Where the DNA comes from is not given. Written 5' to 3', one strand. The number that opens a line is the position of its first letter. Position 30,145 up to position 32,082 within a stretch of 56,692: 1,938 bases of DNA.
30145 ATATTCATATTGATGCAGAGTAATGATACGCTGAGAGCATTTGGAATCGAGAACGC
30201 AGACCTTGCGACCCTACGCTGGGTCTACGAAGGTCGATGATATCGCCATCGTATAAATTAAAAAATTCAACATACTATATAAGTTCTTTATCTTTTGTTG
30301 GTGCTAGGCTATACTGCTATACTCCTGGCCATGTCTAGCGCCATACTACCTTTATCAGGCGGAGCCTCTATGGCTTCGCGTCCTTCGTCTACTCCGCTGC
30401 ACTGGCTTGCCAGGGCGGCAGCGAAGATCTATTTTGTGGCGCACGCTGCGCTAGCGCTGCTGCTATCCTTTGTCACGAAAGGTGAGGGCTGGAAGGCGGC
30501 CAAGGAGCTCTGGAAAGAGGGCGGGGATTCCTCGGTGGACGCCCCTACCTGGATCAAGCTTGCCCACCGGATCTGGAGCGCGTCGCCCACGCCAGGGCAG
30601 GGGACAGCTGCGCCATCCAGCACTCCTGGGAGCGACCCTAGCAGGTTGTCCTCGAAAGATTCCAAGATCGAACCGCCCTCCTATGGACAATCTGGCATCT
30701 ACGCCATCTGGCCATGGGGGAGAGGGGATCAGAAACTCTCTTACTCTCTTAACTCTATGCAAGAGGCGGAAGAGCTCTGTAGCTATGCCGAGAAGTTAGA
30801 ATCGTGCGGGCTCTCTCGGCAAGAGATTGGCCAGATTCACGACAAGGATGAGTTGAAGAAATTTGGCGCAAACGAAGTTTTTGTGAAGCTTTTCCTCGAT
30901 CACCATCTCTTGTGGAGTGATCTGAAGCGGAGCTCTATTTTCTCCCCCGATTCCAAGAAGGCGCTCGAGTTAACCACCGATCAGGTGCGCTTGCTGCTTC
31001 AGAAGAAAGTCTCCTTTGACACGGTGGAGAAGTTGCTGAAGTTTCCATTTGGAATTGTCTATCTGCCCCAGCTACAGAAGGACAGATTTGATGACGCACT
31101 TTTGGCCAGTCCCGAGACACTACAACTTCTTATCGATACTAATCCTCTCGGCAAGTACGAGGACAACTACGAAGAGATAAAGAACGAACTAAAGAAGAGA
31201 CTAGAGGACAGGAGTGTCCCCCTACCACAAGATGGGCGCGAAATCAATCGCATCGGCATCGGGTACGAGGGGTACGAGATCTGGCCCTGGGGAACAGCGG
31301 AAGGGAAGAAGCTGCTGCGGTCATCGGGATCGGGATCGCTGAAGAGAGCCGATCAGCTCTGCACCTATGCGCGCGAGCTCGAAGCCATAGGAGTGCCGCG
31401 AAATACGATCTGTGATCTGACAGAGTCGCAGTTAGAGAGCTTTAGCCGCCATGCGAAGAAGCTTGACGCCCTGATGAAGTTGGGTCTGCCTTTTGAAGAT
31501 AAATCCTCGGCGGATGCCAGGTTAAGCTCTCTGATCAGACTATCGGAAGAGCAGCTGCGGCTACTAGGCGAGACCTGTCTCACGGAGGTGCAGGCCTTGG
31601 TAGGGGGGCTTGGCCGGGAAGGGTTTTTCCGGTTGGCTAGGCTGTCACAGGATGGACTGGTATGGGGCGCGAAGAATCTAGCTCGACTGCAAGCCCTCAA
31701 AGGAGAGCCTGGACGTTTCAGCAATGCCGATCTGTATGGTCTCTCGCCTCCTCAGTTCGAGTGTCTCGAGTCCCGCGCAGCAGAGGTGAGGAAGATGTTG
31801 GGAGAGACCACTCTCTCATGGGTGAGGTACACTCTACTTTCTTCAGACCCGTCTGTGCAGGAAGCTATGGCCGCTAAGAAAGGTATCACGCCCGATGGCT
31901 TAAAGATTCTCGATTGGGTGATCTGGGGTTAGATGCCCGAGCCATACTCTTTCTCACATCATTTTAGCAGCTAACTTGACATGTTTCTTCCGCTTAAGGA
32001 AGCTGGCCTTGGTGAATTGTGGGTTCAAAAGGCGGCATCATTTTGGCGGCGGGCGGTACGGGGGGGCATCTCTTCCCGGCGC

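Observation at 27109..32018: A 4.9-kb island of three orphan genes splits ftsW from murG inside the dcw cluster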

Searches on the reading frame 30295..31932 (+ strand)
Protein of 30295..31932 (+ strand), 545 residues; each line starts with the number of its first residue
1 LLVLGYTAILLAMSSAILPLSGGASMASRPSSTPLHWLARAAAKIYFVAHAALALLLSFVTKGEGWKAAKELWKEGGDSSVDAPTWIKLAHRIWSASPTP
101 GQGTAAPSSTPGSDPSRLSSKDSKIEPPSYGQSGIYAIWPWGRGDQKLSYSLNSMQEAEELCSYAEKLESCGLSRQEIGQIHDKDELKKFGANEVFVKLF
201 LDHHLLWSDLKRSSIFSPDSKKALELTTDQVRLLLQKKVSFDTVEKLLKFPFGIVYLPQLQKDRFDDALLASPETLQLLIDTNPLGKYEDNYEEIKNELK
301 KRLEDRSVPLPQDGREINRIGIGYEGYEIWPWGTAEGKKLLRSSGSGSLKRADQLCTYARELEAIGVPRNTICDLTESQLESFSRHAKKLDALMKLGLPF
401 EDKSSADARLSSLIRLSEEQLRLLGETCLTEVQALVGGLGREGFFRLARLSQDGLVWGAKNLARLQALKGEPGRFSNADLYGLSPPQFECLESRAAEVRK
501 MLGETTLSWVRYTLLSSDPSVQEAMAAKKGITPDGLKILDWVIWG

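Call 5: search_protein_families(library=pfam, proteins=[window:30295-31932:+], max_evalue=0.1)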
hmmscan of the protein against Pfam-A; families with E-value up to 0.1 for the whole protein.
window:30295-31932:+ (545 aa): 0 families

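Call 21: search_protein_families(library=ncbifam, proteins=[window:30295-31932:+], max_evalue=0.1)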
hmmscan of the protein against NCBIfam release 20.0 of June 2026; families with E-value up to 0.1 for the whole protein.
window:30295-31932:+ (545 aa): 0 families

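Call 34: predict_structure(alignment_id=A1)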
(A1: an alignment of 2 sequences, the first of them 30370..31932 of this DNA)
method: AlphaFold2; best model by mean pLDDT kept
length: 520 residues; sequences in the alignment: 2
mean_pLDDT: 55.5   pTM: 0.29
mean pLDDT of the five models: 55.5, 54.5, 53.3, 49.3, 47.6
residues with pLDDT >= 90: 0; 70-90: 101; 50-70: 209; < 50: 210
segments of 3 or more residues with pLDDT < 50: 1-13, 29-36, 38-40, 50-56, 68-100, 195-202, 212-271, 273-300, 310-321, 375-379, 480-492, 504-506, 509-520
pLDDT, mean of each block of 10 residues (from residue 1): 40 51 54 46 53 49 53 33 30 35 58 73 78 86 85 84 80 68 64 48 52 47 41 45 45 42 43 42 31 32 56 46 65 77 71 77 70 50 61 63 58 57 58 68 57 62 68 55 41 52 50 40
secondary structure, 60 per line:
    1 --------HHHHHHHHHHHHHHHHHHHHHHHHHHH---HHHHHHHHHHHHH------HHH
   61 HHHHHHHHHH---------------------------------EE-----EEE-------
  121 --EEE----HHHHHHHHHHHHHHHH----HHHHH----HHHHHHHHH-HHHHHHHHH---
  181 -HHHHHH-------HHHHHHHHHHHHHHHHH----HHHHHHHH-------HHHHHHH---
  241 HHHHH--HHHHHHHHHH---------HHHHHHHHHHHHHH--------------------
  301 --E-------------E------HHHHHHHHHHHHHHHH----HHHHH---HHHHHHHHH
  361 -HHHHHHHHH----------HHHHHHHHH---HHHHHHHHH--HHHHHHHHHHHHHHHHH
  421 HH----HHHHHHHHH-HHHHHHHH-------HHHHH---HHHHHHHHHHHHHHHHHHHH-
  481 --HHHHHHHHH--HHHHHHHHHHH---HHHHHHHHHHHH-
elements in order: H9-35 H39-51 H58-70 E111-113 E123-125 H130-145 H150-154 H159-167 H169-177 H182-187 H195-211 H216-223 H231-237 H241-245 H248-257 H267-280 H324-339 H344-348 H352-360 H362-370 H381-389 H393-401 H404-422 H427-435 H437-444 H452-456 H460-479 H483-491 H494-504 H508-519

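Call 41: fold_search(model_id=the predicted structure, library=pdb)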
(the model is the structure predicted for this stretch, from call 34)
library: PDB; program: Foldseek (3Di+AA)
matches with E <= 10: 72; with E <= 0.001: 0
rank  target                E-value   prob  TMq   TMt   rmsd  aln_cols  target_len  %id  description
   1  3n6s_A                3.3e-01  0.30  0.15  0.21  17.2       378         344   12  Crystal structure of human mitochondrial mTERF in complex with a 15-mer DNA encompassing the tRNALeu(UUR) binding sequ (released 2010-06-16)
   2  3mva_O                8.1e-01  0.18  0.16  0.22  17.3       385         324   12  Crystal structure of human MTERF1 bound to the termination sequence (released 2010-06-30)
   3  5cky_O                9.2e-01  0.16  0.15  0.22  18.1       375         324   12  Crystal Structure of the MTERF1 R162A substitution bound to the termination sequence. (released 2015-11-25)
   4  5crk_O                1.1e+00  0.09  0.12  0.17  19.3       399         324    9  Crystal Structure of the MTERF1 F243A substitution bound to the termination sequence. (released 2015-11-25)
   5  5crj_O                1.2e+00  0.12  0.15  0.21  17.6       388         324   12  Crystal Structure of the MTERF1 F322A substitution bound to the termination sequence. (released 2015-11-25)
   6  7u8o_S                1.8e+00  0.05  0.07  0.13  14.8       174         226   12  Structure of porcine V-ATPase with mEAK7 and SidK, Rotary state 2 (released 2022-07-06)
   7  9k82_A                1.9e+00  0.08  0.08  0.16  13.8       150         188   18  Cryo-EM structure of designed zinc-induced filament Fiber-n5-Zn1-HEHE-917 (released 2025-10-29)
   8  5iy7_M                1.9e+00  0.08  0.12  0.17  16.0       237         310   16  Human holo-PIC in the open state (released 2016-05-18)
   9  9g3y_H                2.1e+00  0.03  0.08  0.06  28.7       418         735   13  Structure of the Native CMG-decorated gamma-Tubulin Ring Complex from Pig Brain (released 2024-10-02)
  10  3n7q_A                2.2e+00  0.09  0.14  0.21  17.5       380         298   13  Crystal structure of human mitochondrial mTERF fragment (aa 99-399) in complex with a 12-mer DNA encompassing the tRNA (released 2010-06-16)
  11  5co0_O                2.2e+00  0.09  0.16  0.22  17.0       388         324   12  Crystal Structure of the MTERF1 Y288A substitution bound to the termination sequence. (released 2015-11-25)
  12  5cwc                  2.4e+00  0.06  0.08  0.15  15.3       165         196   13  Crystal structure of de novo designed helical repeat protein DHR5 (released 2015-12-16)
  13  6hrc_A                2.5e+00  0.04  0.07  0.06  23.9       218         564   12  Outward-facing PglK with ATPgammaS bound (released 2019-03-06)
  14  5cwg                  2.6e+00  0.12  0.13  0.25  11.4       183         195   14  Crystal structure of de novo designed helical repeat protein DHR10 (released 2015-12-16)
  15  9cgc_R                3.0e+00  0.04  0.11  0.13  22.5       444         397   13  Yeast 26S proteasome non-substrate-engaged (S1 state) (released 2025-07-09)
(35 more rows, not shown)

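Call 42: search_protein_families(library=padloc, proteins=[window:30370-31932:+], max_evalue=0.1)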
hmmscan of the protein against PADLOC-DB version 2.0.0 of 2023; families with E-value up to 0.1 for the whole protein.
window:30370-31932:+ (520 aa): 0 families

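Call 43: search_protein_families(library=phrogs, proteins=[window:30370-31932:+], max_evalue=0.1)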
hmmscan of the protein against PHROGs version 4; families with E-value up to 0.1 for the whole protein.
window:30370-31932:+ (520 aa): 0 families

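Call 61: search_solved_structures(query=A1, max_evalue=10)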
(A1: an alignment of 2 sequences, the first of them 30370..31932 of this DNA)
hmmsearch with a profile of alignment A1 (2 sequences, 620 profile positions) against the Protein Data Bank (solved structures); distinct sequences matched with E-value up to 10: 3.
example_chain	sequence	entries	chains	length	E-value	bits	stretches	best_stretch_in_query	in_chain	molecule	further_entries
7eu3_M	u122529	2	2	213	3.6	9.2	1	337-393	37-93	NAD(P)H-quinone oxidoreductase subunit M | NAD(P)H-quinone oxidoreductase subunit M, chloroplastic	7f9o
7uek_A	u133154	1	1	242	4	9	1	147-254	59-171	OT3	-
5opt_h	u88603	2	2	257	7.2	8.2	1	333-397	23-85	RNA-binding protein, putative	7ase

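Call 74: fold_search(model_id=the predicted structure, library=viral)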
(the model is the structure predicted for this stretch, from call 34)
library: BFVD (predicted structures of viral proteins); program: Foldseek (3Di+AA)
matches with E <= 10: 102; with E <= 0.001: 0
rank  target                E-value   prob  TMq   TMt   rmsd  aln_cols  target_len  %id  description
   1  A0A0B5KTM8            3.2e-02  0.21  0.07  0.12  31.2       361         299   15  Phosphoprotein [Wuhan Insect virus 6]
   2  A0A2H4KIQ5            7.3e-02  0.08  0.08  0.08  29.4       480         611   13  (no name in the UniProt tables at hand)
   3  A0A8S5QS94            3.6e-01  0.12  0.13  0.09  27.1       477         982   12  Minor tail protein [Phage sp. ctez94]
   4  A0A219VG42            3.6e-01  0.09  0.10  0.09  21.2       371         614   13  Tail tape measure protein [Leuconostoc phage LDG]
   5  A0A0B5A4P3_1          4.1e-01  0.21  0.17  0.11  26.2       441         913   13  (no name in the UniProt tables at hand)
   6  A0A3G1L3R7            4.9e-01  0.06  0.09  0.09  25.6       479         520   13  Uncharacterized protein [Synechococcus phage S-CBWM1]
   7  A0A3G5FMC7            5.6e-01  0.07  0.10  0.11  31.8       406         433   14  Putative polymerase co-factor [Lasius neglectus virus 2]
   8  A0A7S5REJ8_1          6.8e-01  0.09  0.13  0.09  29.8       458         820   12  (no name in the UniProt tables at hand)
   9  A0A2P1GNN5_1          8.1e-01  0.05  0.09  0.06  23.8       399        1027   12  Replicase polyprotein 1ab (Fragment) [Hainan hebius popei arterivirus]
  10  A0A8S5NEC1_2          8.9e-01  0.06  0.10  0.08  20.5       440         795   12  Tail tape measure [Siphoviridae sp. ctHEr2]
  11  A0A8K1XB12            9.3e-01  0.06  0.09  0.13  31.7       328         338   14  (no name in the UniProt tables at hand)
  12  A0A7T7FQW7            9.3e-01  0.06  0.08  0.12  31.8       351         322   13  Phosphoprotein [Kenyan potato cytorhabdovirus]
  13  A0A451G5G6            9.7e-01  0.05  0.08  0.11  24.9       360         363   11  Phosphoprotein [alfalfa-associated nucleorhabdovirus]
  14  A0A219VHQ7            1.0e+00  0.06  0.10  0.07  26.9       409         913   15  (no name in the UniProt tables at hand)
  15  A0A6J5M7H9            1.2e+00  0.08  0.12  0.14  23.0       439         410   12  Uncharacterized protein [uncultured Caudovirales phage]
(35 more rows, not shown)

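Call 80: search_dna_similar(query=window:30370-31932:+, collection=plasmids, mode=protein, max_evalue=0.01, max_rows=5)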
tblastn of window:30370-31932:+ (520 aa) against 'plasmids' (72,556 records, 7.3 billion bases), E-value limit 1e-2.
No match.

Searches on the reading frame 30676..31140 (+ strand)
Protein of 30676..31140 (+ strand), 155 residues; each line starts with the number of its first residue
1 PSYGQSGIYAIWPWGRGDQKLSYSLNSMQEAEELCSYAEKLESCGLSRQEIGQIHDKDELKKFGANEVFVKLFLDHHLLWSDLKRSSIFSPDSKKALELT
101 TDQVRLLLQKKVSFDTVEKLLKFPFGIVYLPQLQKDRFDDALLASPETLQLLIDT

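Call 44: search_solved_structures(query=A2, max_evalue=10)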
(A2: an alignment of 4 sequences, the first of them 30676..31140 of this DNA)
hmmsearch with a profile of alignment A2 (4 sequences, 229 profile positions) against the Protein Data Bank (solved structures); distinct sequences matched with E-value up to 10: 2.
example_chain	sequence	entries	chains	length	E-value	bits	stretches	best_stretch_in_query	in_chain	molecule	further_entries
5vaz_A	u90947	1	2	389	0.16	14.8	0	125-154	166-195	DNA primase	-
2o3f_A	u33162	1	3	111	1.5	11.6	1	79-136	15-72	Putative HTH-type transcriptional regulator ybbH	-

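Call 52: search_protein_representatives(alignment_id=A2)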
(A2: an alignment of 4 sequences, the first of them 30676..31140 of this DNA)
Query: 4 sequences, 229 profile positions. Proteins with E-value up to 0.001 (for the whole library): 2; up to 1e-10: 2; up to 1e-30: 2. The best 2 are listed.
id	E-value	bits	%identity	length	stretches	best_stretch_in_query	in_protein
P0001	1.8e-167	570.9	-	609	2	1-229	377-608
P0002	4.5e-156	533.6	-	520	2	2-229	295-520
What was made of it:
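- No hit in a full HMMER profile search of 1.84 billion representatives, for the WPWG module (call 52).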

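Call 82: find_related_loci(query=A2, collection=viral_contigs, flank=3000)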
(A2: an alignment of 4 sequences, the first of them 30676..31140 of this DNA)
Query A2 (155 aa) in viral_contigs; peptide patterns used: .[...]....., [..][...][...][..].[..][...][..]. (x = any residue, [..] = any of these).
37 stretches matched a pattern, but none encodes a relative of the query by tblastn (E <= 1e-3).
